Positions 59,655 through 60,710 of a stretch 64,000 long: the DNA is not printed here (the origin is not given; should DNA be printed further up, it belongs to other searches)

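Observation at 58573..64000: SbcC/YhaN-like ATPase and Mre11/YhaO-like nuclease separated and flanked by low-GC nuclease-like genes: a possible defence/repair hotspot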

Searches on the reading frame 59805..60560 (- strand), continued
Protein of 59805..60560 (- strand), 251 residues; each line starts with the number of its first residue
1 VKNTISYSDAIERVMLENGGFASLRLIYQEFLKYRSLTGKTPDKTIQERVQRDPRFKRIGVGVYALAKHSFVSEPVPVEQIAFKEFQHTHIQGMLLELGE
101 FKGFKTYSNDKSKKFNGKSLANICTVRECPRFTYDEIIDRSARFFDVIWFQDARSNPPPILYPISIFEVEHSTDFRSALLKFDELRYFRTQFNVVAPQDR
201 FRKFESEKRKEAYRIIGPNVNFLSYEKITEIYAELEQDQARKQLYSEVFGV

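Call 40: predict_structure(alignment_id=A2)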
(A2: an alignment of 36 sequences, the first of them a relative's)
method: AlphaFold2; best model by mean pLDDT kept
length: 251 residues; sequences in the alignment: 36
mean_pLDDT: 91.1   pTM: 0.85
mean pLDDT of the five models: 91.1, 90.2, 89.8, 89.6, 88.9
residues with pLDDT >= 90: 190; 70-90: 51; 50-70: 9; < 50: 1
segments of 3 or more residues with pLDDT < 50: none
pLDDT, mean of each block of 10 residues (from residue 1): 82 94 91 92 91 92 87 84 94 96 94 92 93 93 96 68 96 89 94 97 97 97 98 91 82 69
secondary structure, 60 per line:
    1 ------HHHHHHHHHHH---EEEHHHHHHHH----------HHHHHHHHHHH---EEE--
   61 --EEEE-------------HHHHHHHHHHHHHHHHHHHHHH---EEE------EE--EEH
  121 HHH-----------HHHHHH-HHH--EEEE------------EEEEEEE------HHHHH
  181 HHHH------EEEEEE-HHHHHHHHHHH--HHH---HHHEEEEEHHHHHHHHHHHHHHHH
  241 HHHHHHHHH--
elements in order: H7-17 E21-23 H24-31 H42-52 E56-58 E63-66 H80-101 E105-107 H120-123 H135-140 E147-150 E163-169 H176-184 E191-196 H198-208 E220-224 H225-249

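Call 43: fold_search(model_id=the predicted structure, library=pdb)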
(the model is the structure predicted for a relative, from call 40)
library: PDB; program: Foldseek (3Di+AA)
matches with E <= 10: 274; with E <= 0.001: 0
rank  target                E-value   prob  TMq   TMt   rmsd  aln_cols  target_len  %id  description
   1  1fok_A                5.4e-03  0.47  0.22  0.12  15.8       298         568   12  STRUCTURE OF RESTRICTION ENDONUCLEASE FOKI BOUND TO DNA (released 1997-12-03)
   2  2fok_B                9.3e-02  0.30  0.28  0.14  16.0       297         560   11  STRUCTURE OF RESTRICTION ENDONUCLEASE FOKI (released 1998-06-17)
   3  5ocn_A                9.9e-02  0.90  0.20  0.52  10.9        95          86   12  Crystal structure of the forkhead domain of human FOXN1 (released 2017-08-02)
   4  5ocn_D                1.2e-01  0.96  0.20  0.53   3.9        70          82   14  Crystal structure of the forkhead domain of human FOXN1 (released 2017-08-02)
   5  5ocn_G                1.3e-01  0.99  0.22  0.64   2.9        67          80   18  Crystal structure of the forkhead domain of human FOXN1 (released 2017-08-02)
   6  9f9m_C                1.6e-01  0.28  0.21  0.26   7.9       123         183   14  Crystal structure of MUS81-EME1 bound by compound 21. (released 2024-06-19)
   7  5ocn_F                1.7e-01  0.84  0.21  0.54  10.8        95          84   13  Crystal structure of the forkhead domain of human FOXN1 (released 2017-08-02)
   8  2fok_A                1.7e-01  0.25  0.29  0.15  15.6       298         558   10  STRUCTURE OF RESTRICTION ENDONUCLEASE FOKI (released 1998-06-17)
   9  6ncm_B                1.9e-01  0.99  0.24  0.62   3.1        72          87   14  Crystal structure of the human FOXN3 DNA binding domain in complex with a forkhead-like (FHL) DNA sequence (released 2019-02-27)
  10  5ocn_E                2.1e-01  0.96  0.20  0.56   3.9        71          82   13  Crystal structure of the forkhead domain of human FOXN1 (released 2017-08-02)
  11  9dou_A                2.6e-01  0.13  0.22  0.08  17.8       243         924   13  Taeniopygia guttata R2 retrotransposon (R2Tg) initiating target-primed reverse transcription (released 2025-05-21)
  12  7fj2_A                3.3e-01  0.87  0.20  0.56   3.9        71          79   14  Structure of FOXM1 homodimer bound to a palindromic DNA site (released 2022-01-26)
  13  5nhk_A                3.3e-01  0.72  0.23  0.39   6.5        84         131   13  Structure of Ferric uptake regulator from francisella tularensis with Iron (released 2018-05-16)
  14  6nce_A                3.8e-01  0.98  0.24  0.63   2.9        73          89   15  Crystal structure of the human FOXN3 DNA binding domain in complex with a forkhead DNA sequence (released 2019-02-27)
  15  3g73_B                3.8e-01  0.85  0.22  0.51   4.2        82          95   13  Structure of the FOXM1 DNA binding (released 2009-03-03)
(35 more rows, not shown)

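Call 48: search_protein_families(library=pfam, proteins=[L001:2219-3547:+, L001:3540-4343:+, L001:346-1341:+, L001:1338-2183:+], max_evalue=0.01)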
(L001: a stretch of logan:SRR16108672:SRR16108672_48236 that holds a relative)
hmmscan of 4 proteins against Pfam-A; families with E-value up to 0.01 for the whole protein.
L001:2219-3547:+ (442 aa): 2 families
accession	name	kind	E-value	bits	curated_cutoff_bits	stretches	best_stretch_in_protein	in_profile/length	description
PF01555.25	N6_N4_Mtase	-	9.3e-14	52.3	26.7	1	14-89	154-213/221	DNA methylase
PF01170.24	UPF0020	-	0.0002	21.6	22.3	1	49-83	20-54/197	RMKL-like, methyltransferase domain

L001:3540-4343:+ (267 aa): 0 families

L001:346-1341:+ (331 aa): 2 families
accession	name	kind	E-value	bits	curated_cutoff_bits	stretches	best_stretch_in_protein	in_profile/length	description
PF01145.31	Band_7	-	2e-23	83.8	23.6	1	46-235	2-174/176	SPFH domain / Band 7 family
PF05103.18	DivIVA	-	0.0037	17.7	28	1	184-290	26-129/131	DivIVA protein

L001:1338-2183:+ (281 aa): 1 family
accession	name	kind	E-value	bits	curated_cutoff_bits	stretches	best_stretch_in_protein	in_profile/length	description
PF01145.31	Band_7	-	2.4e-35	122.6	23.6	1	24-198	3-175/176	SPFH domain / Band 7 family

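Call 49: search_protein_families(library=padloc, proteins=[L001:2219-3547:+, L001:3540-4343:+, L001:346-1341:+, L001:1338-2183:+], max_evalue=0.01)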
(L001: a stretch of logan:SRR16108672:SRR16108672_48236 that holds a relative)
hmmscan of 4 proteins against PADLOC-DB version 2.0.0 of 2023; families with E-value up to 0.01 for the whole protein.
L001:2219-3547:+ (442 aa): 51 families (the best 25 are shown)
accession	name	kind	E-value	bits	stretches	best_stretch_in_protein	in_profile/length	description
PDLC03224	MTase_II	-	8.2e-41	138.4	2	242-420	288-464/481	Type II methyltransferase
PDLC03306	MTase_II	-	2.8e-26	90.4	2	231-411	222-401/422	Type II methyltransferase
PDLC03389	MTase_II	-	2.3e-20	70.7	2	214-421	244-437/445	Type II methyltransferase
PDLC03369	MTase_II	-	3.6e-19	66.9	1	25-105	108-188/532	Type II methyltransferase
PDLC03322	MTase_II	-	1.5e-18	65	1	45-401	54-402/446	Type II methyltransferase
PDLC03362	MTase_II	-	9.9e-18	62.2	2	234-401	248-402/438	Type II methyltransferase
PDLC03377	MTase_II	-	2.5e-15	54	2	9-101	74-165/504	Type II methyltransferase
PDLC03353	MTase_II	-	1.7e-14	52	2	37-87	189-238/260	Type II methyltransferase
PDLC03387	MTase_II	-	1.2e-13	48.9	2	40-89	217-265/289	Type II methyltransferase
PDLC03364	MTase_II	-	2.8e-13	47.6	1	28-113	29-112/380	Type II methyltransferase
PDLC03380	MTase_II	-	3.4e-13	47.6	1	31-100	31-99/393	Type II methyltransferase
PDLC03239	MTase_II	-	4.6e-13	46.6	1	32-108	66-142/442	Type II methyltransferase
PDLC03249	MTase_II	-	1.5e-12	45.2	1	25-110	98-190/541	Type II methyltransferase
PDLC03350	MTase_II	-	2.8e-11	41.4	2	39-100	236-296/312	Type II methyltransferase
PDLC03371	MTase_II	-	6.6e-11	40.2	1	56-89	209-242/260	Type II methyltransferase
PDLC03351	MTase_II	-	5e-08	30.5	1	40-124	130-213/348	Type II methyltransferase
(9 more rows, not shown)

L001:3540-4343:+ (267 aa): 1 family
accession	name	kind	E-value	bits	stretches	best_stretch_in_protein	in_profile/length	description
PDLC03404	REase_II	-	6.2e-114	377.7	1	3-260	1-258/260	Type II restriction enzyme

L001:346-1341:+ (331 aa): 0 families

L001:1338-2183:+ (281 aa): 0 families

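Call 50: search_solved_structures(query=L001:3540-4343:+, max_evalue=1)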
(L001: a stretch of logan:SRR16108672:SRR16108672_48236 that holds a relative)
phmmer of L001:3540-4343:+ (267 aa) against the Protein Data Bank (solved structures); distinct sequences matched with E-value up to 1: 0.

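Call 51: search_solved_structures(query=A2, max_evalue=10)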
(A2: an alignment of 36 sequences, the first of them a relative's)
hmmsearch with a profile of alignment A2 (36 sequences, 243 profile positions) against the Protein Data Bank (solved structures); distinct sequences matched with E-value up to 10: 0.

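Call 54: find_related_loci(query=A2, collection=metagenome_contigs, flank=5000)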
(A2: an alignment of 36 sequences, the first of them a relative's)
Query A2 (251 aa) in metagenome_contigs; peptide patterns used: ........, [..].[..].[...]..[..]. (x = any residue, [..] = any of these).
552 stretches matched a pattern; 422 encode a relative of the query (tblastn E <= 1e-3); the best 80 are kept; 80 distinct loci.
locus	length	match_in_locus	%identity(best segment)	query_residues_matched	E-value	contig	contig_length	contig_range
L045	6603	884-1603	53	1-245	2e-74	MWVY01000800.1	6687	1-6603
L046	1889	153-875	51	1-246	7e-77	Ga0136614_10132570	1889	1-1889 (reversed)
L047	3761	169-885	49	1-244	1e-71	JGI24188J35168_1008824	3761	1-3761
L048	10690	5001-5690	52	1-235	3e-71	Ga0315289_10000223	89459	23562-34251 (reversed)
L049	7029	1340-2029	51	1-235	3e-71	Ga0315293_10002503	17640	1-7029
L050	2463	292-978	51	5-235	8e-72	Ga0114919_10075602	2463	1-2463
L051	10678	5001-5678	50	5-235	9e-71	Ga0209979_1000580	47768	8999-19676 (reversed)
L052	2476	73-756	51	3-235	1e-71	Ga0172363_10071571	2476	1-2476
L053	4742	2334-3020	50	5-235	4e-70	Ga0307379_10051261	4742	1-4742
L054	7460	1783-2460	51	5-235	2e-69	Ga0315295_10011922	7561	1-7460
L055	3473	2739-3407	51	5-232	8e-70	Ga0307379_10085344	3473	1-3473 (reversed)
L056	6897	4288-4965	51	5-235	2e-69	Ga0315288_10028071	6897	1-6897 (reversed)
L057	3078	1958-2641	50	3-235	1e-69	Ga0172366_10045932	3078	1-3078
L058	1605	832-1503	50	3-231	4e-72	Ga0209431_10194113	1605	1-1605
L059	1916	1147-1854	49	6-242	6e-71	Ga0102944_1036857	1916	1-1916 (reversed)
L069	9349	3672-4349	50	1-232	1e-65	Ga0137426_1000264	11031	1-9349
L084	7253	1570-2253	47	6-235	9e-62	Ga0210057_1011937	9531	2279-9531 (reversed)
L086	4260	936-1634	46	1-235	1e-61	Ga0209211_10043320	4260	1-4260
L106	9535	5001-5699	46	3-235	6e-60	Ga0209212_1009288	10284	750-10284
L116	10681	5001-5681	47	2-228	2e-59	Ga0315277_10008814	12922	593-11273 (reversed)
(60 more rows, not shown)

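Call 57: search_protein_families(library=pfam, proteins=[L084:780-1556:+, L049:745-1143:+, L086:1668-1961:+, L084:2426-3496:+, L049:2059-2694:+, L053:2032-2322:+, L069:4397-4726:+, L116:5720-5992:+, L106:4172-4996:+, L048:4392-4844:+], max_evalue=0.01)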
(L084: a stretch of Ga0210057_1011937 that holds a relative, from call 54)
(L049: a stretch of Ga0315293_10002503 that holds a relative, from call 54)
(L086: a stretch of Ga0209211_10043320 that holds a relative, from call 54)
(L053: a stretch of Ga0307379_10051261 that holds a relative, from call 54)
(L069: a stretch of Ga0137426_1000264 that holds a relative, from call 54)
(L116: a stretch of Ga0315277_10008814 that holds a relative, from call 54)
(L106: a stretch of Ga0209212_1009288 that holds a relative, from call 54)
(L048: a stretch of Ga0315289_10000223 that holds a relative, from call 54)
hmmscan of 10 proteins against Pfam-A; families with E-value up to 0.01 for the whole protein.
L084:780-1556:+ (258 aa): 4 families
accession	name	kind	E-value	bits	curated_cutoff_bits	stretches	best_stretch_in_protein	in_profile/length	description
PF01555.25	N6_N4_Mtase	-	6.6e-25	88.8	26.7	2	15-96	134-218/221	DNA methylase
PF03602.21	Cons_hypoth95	-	2.7e-05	24.4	24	1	58-165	40-143/182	Conserved hypothetical protein 95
PF02086.21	MethyltransfD12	-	0.0016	18.6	22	1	51-132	19-97/253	D12 class N6 adenine-specific DNA methyltransferase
PF12993.12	DUF3877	-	0.0091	16.4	27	0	81-157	71-147/173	Domain of unknown function, E. rectale Gene description (DUF3877)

L049:745-1143:+ (132 aa): 0 families

L086:1668-1961:+ (97 aa): 2 families
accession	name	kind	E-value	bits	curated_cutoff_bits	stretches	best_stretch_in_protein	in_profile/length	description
PF18508.7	zf_C2H2_13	-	7.1e-05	22.8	26.5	0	50-72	10-32/42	Zinc finger domain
PF03804.19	DUF325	-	0.0031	17.7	28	1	22-91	48-112/137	Viral proteins of unknown function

L084:2426-3496:+ (356 aa): 2 families
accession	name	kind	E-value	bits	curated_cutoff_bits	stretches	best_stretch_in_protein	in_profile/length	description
PF02086.21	MethyltransfD12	-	1e-45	156.9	22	1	24-303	20-244/253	D12 class N6 adenine-specific DNA methyltransferase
PF03602.21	Cons_hypoth95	-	0.0031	17.7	24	0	207-246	92-137/182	Conserved hypothetical protein 95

L049:2059-2694:+ (211 aa): 1 family
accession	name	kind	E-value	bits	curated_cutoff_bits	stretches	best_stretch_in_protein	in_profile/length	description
PF05315.17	ICEA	-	2.7e-05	24.3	24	1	75-202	84-208/218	ICEA Protein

L053:2032-2322:+ (96 aa): 0 families

L069:4397-4726:+ (109 aa): 0 families

L116:5720-5992:+ (90 aa): 0 families

L106:4172-4996:+ (274 aa): 4 families
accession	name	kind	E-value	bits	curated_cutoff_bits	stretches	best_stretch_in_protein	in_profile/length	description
PF01555.25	N6_N4_Mtase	-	1.2e-26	94.4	26.7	2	30-112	133-218/221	DNA methylase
PF03602.21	Cons_hypoth95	-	0.00011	22.3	24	1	74-182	40-144/182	Conserved hypothetical protein 95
PF02086.21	MethyltransfD12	-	0.009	16.2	22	0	71-127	19-70/253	D12 class N6 adenine-specific DNA methyltransferase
PF01170.24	UPF0020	-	0.0093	16.1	22.3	0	74-155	27-100/197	RMKL-like, methyltransferase domain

L048:4392-4844:+ (150 aa): 0 families

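Call 70: search_dna_similar(query=window:59805-60560:-, collection=plasmids, mode=protein, max_rows=15)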
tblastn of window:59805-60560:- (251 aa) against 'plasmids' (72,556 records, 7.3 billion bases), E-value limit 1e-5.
Records with a match: 10; places in all: 10; records where one place covers at least 80% of the query: 1.
Best place of each record, by identity: <60% 10.
By first word of the organism name: Deinococcus 2; Halobacterium 1; Caulobacter 1; Enterobacter 1; Komagataeibacter 1; Burkholderia 1; Variovorax 1; Sphingobium 1; Pseudarthrobacter 1.
By predicted mobility (MOB-suite, as given by PLSDB): non-mobilizable 6; conjugative 3; mobilizable 1.
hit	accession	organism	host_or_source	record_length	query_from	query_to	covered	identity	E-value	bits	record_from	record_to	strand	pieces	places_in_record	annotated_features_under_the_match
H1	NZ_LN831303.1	Halobacterium hubeiense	-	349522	9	233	90%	31.9%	6e-30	124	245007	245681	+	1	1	hypothetical protein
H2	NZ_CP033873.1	Caulobacter sp. FWC26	whole organism,isolated from activated ...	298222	59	228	68%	28.0%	4e-8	61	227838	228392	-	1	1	type II restriction endonuclease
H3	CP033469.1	Enterobacter cloacae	Penaeus vannamei,cultured bacteria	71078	77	237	64%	28.7%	5e-11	69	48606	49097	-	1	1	restriction endonuclease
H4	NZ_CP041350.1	Komagataeibacter xylinus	Ziziphus mauritiana Lam,cell ...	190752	82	228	59%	30.2%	3e-7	58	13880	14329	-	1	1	type II restriction endonuclease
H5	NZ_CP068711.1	Burkholderia thailandensis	soil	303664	84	237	61%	27.2%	3e-7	58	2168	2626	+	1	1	type II restriction endonuclease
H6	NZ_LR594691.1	Variovorax sp. WDL1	linuron-contaminated soil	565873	88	228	56%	29.5%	1e-8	62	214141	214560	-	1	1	type II restriction endonuclease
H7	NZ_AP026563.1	Deinococcus aetherius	-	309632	88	228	56%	28.2%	2e-9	65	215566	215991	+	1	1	type II restriction endonuclease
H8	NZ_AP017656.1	Sphingobium cloacae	-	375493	84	228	58%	27.3%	8e-8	60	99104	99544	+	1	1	hypothetical protein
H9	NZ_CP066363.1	Pseudarthrobacter defluvii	cell culture,sediment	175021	84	230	59%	26.5%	4e-8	61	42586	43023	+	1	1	type II restriction endonuclease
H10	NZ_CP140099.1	Deinococcus sp. AB2017081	pure culture,soil near an iron factory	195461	85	228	57%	27.0%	8e-10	66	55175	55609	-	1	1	type II restriction endonuclease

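Call 71: search_dna_similar(query=L001:3540-4343:+, collection=plasmids, mode=protein, max_rows=15)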
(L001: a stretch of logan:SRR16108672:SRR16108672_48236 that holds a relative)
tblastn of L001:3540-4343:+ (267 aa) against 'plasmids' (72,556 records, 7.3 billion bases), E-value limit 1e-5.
Records with a match: 64; places in all: 70; records where one place covers at least 80% of the query: 58.
Best place of each record, by identity: <60% 64.
By first word of the organism name: Klebsiella 38; Salmonella 17; Escherichia 2; Citrobacter 1; Enterobacter 1; Cryobacterium 1; Paracoccus 1; Sinorhizobium 1; Pseudomonas 1; Sulfitobacter 1.
By predicted mobility (MOB-suite, as given by PLSDB): mobilizable 56; non-mobilizable 7; conjugative 1.
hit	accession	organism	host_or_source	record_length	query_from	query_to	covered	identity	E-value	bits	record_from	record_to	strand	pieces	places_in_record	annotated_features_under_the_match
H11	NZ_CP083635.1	Klebsiella quasipneumoniae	-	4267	3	260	97%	53.5%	2e-90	298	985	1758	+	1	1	hypothetical protein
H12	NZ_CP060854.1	Salmonella enterica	Homo sapiens,feces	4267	3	260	97%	53.5%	2e-90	298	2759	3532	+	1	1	hypothetical protein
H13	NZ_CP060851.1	Salmonella enterica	Homo sapiens,feces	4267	3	260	97%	53.5%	2e-90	298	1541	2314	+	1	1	hypothetical protein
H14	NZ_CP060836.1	Salmonella enterica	Homo sapiens,feces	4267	3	260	97%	53.5%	2e-90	298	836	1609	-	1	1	hypothetical protein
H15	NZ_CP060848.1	Salmonella enterica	Homo sapiens,feces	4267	3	260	97%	53.5%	2e-90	298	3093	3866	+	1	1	hypothetical protein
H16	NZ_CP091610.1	Salmonella enterica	Homo sapiens,feces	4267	3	260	97%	53.5%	2e-90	298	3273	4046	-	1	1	hypothetical protein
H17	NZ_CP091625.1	Salmonella enterica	Homo sapiens,feces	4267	3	260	97%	53.5%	2e-90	298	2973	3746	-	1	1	hypothetical protein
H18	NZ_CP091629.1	Salmonella enterica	Homo sapiens,feces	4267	3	260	97%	53.5%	2e-90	298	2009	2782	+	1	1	hypothetical protein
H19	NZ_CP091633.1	Salmonella enterica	Homo sapiens,feces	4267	3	260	97%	53.5%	2e-90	298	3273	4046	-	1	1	hypothetical protein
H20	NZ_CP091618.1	Salmonella enterica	Homo sapiens,feces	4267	3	260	97%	53.5%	2e-90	298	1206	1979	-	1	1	hypothetical protein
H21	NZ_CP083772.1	Klebsiella pneumoniae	Homo sapiens,throat swab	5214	3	260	97%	53.5%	4e-90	298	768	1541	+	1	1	hypothetical protein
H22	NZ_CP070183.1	Klebsiella pneumoniae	Homo sapiens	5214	3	260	97%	53.5%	4e-90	298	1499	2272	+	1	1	hypothetical protein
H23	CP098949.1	Escherichia coli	culture,Pooled faeces sample collected ...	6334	3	260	97%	53.5%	5e-90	298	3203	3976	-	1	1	hypothetical protein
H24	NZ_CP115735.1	Citrobacter braakii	-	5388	3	260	97%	53.5%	7e-90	297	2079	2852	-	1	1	endonuclease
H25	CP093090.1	Salmonella enterica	-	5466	3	260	97%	53.5%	7e-90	297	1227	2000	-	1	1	hypothetical protein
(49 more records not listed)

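Call 72: get_annotated_region(hit=H11, flank=2500)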
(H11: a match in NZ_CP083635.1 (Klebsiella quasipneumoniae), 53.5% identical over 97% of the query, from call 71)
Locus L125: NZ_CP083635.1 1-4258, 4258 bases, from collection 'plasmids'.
description: Klebsiella quasipneumoniae strain FDAARGOS_1503 plasmid unnamed2, complete sequence
organism: Klebsiella quasipneumoniae (NCBI taxid 1463165)
taxonomy: Bacteria; Pseudomonadota; Gammaproteobacteria; Enterobacterales; Enterobacteriaceae; Klebsiella; Klebsiella quasipneumoniae
host: -; source: -; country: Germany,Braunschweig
typing (MOB-suite, as given by PLSDB): mobilizable; replicon ColRNAI_rep_cluster_1987
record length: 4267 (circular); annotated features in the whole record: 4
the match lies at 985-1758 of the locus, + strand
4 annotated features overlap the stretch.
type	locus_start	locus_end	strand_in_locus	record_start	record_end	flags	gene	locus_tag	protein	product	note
CDS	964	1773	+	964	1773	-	-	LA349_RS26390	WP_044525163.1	hypothetical protein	-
CDS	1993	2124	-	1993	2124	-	-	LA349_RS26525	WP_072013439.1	replication initiation protein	-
CDS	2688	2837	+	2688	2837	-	-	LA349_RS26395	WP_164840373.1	hypothetical protein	-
CDS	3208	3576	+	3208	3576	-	-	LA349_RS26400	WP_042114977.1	hypothetical protein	-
